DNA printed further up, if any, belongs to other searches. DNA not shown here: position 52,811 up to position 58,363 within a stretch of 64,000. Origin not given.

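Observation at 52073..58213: Effector-less NACHT-type STAND NTPase (1750 aa) plus a co-oriented 263-aa orphan gene: candidate uncharacterised two-gene anti-phage system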

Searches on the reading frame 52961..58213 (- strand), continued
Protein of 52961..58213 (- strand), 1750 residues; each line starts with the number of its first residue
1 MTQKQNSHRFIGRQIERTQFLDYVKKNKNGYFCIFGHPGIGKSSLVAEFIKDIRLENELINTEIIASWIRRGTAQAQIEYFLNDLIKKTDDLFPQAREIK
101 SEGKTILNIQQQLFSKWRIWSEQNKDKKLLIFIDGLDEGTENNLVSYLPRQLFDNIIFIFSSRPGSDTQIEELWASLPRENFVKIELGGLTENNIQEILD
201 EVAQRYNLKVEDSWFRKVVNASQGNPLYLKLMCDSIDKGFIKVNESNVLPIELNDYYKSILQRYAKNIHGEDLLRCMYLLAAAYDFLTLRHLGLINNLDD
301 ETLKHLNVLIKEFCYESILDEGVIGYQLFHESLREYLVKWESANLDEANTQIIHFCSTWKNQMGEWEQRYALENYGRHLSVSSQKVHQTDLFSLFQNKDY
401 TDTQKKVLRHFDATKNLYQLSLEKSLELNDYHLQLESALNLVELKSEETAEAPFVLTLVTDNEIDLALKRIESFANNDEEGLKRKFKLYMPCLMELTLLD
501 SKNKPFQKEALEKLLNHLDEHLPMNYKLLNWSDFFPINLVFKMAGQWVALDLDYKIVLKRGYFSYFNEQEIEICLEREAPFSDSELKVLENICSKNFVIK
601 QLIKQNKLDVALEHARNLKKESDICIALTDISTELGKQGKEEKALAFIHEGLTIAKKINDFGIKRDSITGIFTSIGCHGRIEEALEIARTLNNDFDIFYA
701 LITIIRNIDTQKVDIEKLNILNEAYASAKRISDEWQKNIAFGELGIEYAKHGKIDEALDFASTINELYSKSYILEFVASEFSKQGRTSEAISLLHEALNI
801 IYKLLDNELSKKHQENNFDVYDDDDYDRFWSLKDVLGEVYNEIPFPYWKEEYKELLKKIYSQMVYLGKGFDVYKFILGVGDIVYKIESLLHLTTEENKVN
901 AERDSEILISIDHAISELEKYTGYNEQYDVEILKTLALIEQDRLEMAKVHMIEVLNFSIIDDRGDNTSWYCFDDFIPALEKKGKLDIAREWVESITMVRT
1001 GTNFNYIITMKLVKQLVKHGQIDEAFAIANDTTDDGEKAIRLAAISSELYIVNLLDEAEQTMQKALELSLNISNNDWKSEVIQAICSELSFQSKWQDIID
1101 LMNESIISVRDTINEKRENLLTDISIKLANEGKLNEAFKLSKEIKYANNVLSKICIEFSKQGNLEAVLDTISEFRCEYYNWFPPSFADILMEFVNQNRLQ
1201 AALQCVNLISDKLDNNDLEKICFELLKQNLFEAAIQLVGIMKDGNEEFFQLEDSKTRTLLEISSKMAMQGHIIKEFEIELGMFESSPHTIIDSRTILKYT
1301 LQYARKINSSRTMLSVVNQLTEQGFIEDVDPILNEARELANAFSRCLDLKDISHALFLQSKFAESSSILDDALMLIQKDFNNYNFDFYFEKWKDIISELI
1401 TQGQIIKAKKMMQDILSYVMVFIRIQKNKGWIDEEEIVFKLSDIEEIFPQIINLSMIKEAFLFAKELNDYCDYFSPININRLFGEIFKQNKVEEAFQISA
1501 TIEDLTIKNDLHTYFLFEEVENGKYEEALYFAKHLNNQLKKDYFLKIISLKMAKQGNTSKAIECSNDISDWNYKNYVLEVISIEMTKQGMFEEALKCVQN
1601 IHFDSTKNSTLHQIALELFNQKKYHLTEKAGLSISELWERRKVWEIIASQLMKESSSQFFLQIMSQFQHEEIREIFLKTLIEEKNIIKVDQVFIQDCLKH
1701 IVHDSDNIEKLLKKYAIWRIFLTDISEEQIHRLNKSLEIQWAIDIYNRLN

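Call 26: find_encoding_contigs(protein=P0023, flank=6000, max_places=1)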
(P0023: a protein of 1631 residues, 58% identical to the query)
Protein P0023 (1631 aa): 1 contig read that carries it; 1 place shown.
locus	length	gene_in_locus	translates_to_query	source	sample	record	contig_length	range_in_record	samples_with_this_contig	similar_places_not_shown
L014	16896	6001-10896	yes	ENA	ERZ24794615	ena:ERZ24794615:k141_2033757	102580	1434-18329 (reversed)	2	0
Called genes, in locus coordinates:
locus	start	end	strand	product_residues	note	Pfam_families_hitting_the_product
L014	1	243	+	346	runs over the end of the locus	PF00291:PALP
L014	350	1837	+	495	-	PF00266:Aminotran_5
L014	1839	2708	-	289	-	PF03279:Lip_A_acyltrans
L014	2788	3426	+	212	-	PF01694:Rhomboid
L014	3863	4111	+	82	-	-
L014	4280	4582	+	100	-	-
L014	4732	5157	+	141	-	-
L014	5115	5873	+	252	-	PF02146:SIR2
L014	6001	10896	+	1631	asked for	PF05729:NACHT (weak), PF24883:NPHP3_N (weak), PF12921:ATP13 (faint), PF24603:TPR_30 (faint), PF07719:TPR_2 (faint), PF13374:TPR_10 (faint), PF13424:TPR_12 (faint)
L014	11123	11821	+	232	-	-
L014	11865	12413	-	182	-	-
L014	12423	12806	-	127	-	-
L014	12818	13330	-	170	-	-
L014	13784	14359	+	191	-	PF09603:Fib_succ_major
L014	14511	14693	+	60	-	-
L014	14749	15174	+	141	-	-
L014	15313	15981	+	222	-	-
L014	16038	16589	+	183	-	-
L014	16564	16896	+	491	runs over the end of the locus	PF13475:DUF4116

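Call 31: search_protein_families(library=padloc, proteins=[P0026, P0065, P0030, P0019, P0023, L014:5115-5873:+, L014:11123-11821:+], max_evalue=0.01)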
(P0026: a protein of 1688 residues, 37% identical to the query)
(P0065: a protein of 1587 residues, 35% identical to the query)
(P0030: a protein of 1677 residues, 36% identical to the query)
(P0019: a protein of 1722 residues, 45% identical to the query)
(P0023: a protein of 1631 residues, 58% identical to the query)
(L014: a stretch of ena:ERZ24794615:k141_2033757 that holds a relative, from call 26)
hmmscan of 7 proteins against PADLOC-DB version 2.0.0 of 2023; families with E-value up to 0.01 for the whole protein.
P0026 (1688 aa): 0 families

P0065 (1587 aa): 1 family
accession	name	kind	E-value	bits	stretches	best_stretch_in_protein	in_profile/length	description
PDLC01173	STAND_TPR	-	1.8e-09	34.4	1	242-382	95-228/1114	"Predicted ATPase fused to Xre-HTH and TPR repeats domain, associated with cas1-less I-E system in Streptomyces"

P0030 (1677 aa): 2 families
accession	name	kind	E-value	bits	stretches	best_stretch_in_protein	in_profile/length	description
PDLC01169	TPR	-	1.8e-07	28.8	0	849-939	124-213/252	TPR repeats containing protein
PDLC04985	PDC-S27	-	0.0026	14.7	1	245-300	5-59/484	-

P0019 (1722 aa): 1 family
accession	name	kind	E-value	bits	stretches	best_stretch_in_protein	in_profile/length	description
PDLC01173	STAND_TPR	-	3.1e-17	60.2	2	5-166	95-254/1114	"Predicted ATPase fused to Xre-HTH and TPR repeats domain, associated with cas1-less I-E system in Streptomyces"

P0023 (1631 aa): 1 family
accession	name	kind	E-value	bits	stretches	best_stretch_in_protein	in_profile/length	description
PDLC01173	STAND_TPR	-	3.3e-14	50.2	1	4-166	95-255/1114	"Predicted ATPase fused to Xre-HTH and TPR repeats domain, associated with cas1-less I-E system in Streptomyces"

L014:5115-5873:+ (252 aa): 1 family
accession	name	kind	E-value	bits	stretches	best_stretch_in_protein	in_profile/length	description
PDLC05061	PDC-S65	-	0.0005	17.5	0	54-110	94-154/592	-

L014:11123-11821:+ (232 aa): 0 families

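Call 32: search_protein_families(library=pfam, proteins=[L014:11123-11821:+, L013:5608-5958:+, L012:4509-5048:+, L012:10785-11333:+, L011:12658-13020:+, L013:13073-13588:-, L013:12124-12672:-, L013:12681-13064:-], max_evalue=10)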
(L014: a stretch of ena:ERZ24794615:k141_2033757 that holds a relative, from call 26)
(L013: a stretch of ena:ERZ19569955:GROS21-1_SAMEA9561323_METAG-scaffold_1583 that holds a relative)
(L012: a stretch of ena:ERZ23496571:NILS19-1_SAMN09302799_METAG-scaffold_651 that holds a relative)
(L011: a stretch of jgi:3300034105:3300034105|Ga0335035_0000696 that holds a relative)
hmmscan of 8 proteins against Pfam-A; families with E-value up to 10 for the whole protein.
L014:11123-11821:+ (232 aa): 0 families

L013:5608-5958:+ (116 aa): 9 families
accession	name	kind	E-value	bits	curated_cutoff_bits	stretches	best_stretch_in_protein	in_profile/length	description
PF13475.11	DUF4116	-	1.4e-48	162.6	24.9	4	31-79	1-49/49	Domain of unknown function (DUF4116)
PF24755.2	SpoVR_C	-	0.0014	19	27.6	2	29-54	11-38/55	SpoVR-like C-terminal domain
PF09122.16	DUF1930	-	0.011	16.2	27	0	50-63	51-64/68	Domain of unknown function (DUF1930)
PF12037.13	ATAD3_N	-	0.013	15.3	25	1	46-89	187-230/265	ATPase family AAA domain-containing protein 3, N-terminal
PF07478.18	Dala_Dala_lig_C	-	0.095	12.6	24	1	61-93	52-84/204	D-ala D-ala ligase C-terminus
PF07464.16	ApoLp-III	-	0.11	13.1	36.3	1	44-105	15-76/146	Apolipophorin-III precursor (apoLp-III)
PF07892.16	DUF1667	-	0.13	12.7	27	1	45-96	3-52/82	Protein of unknown function (DUF1667)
PF23706.1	Rv1893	-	0.13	12.5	27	1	50-110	6-64/72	Rv1893-like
PF11305.13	DUF3107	-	0.15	12.8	27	1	54-90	9-46/73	Protein of unknown function (DUF3107)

L012:4509-5048:+ (179 aa): 1 family
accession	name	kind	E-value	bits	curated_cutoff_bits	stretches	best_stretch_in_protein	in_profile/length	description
PF18182.6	mCpol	-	0.78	10.6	26.4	1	21-51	55-84/114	minimal CRISPR polymerase domain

L012:10785-11333:+ (182 aa): 0 families

L011:12658-13020:+ (120 aa): 0 families

L013:13073-13588:- (171 aa): 0 families

L013:12124-12672:- (182 aa): 3 families
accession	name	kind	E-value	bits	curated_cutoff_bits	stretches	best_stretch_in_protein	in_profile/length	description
PF13058.12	DUF3920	-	8.6e-05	23.2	27.3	1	95-166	55-118/126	Protein of unknown function (DUF3920)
PF14278.11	TetR_C_8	-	0.0098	16.4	26.1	1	30-77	44-91/103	Transcriptional regulator C-terminal region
PF06196.17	DUF997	-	0.089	13.2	26.3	1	9-43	38-72/77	Protein of unknown function (DUF997)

L013:12681-13064:- (127 aa): 0 families

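Call 33: search_protein_families(library=phrogs, proteins=[L014:11123-11821:+], max_evalue=1)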
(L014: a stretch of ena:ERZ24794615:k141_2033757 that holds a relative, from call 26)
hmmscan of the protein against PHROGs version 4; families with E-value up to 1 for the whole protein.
L014:11123-11821:+ (232 aa): 2 families
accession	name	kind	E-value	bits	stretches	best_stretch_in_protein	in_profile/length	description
phrog_13787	-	unknown function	0.15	13.2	1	153-183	11-41/172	-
phrog_34228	-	unknown function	0.3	12.1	1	88-101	21-34/46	-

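Call 35: find_encoding_contigs(protein=P0013, flank=10000, max_places=3)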
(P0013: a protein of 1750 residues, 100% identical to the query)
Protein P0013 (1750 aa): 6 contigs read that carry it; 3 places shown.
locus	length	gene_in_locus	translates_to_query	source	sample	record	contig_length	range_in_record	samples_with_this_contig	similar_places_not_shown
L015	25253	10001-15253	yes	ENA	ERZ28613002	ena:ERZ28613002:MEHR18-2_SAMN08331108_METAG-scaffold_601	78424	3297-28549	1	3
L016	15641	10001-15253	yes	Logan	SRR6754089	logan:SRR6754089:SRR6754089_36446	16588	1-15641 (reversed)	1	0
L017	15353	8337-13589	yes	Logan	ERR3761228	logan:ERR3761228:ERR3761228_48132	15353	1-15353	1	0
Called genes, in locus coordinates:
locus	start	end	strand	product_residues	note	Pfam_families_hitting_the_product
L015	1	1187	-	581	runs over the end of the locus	PF09603:Fib_succ_major, PF13475:DUF4116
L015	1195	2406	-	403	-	-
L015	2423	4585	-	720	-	PF09603:Fib_succ_major, PF13475:DUF4116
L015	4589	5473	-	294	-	-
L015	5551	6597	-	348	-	PF10117:McrBC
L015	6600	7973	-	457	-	PF12102:MrcB_N (weak), PF01695:IstB_IS21 (weak), PF20720:nSTAND3, PF07728:AAA_5, PF28529:McrB_lid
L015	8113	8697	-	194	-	-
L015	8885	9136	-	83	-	PF01609:DDE_Tnp_1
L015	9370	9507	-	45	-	-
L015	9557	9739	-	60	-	PF05598:DUF772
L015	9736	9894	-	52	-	-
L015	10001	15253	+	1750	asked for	PF05729:NACHT (faint), PF13191:AAA_16 (weak), PF20703:nSTAND1 (weak), PF24883:NPHP3_N, PF25520:AAA_lid_TANC1 (faint), PF24603:TPR_30 (faint)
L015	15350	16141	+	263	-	-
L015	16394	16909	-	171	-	-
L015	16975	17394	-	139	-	-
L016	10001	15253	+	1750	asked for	PF05729:NACHT (faint), PF13191:AAA_16 (weak), PF20703:nSTAND1 (weak), PF24883:NPHP3_N, PF25520:AAA_lid_TANC1 (faint), PF24603:TPR_30 (faint)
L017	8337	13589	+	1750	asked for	PF05729:NACHT (faint), PF13191:AAA_16 (weak), PF20703:nSTAND1 (weak), PF24883:NPHP3_N, PF25520:AAA_lid_TANC1 (faint), PF24603:TPR_30 (faint)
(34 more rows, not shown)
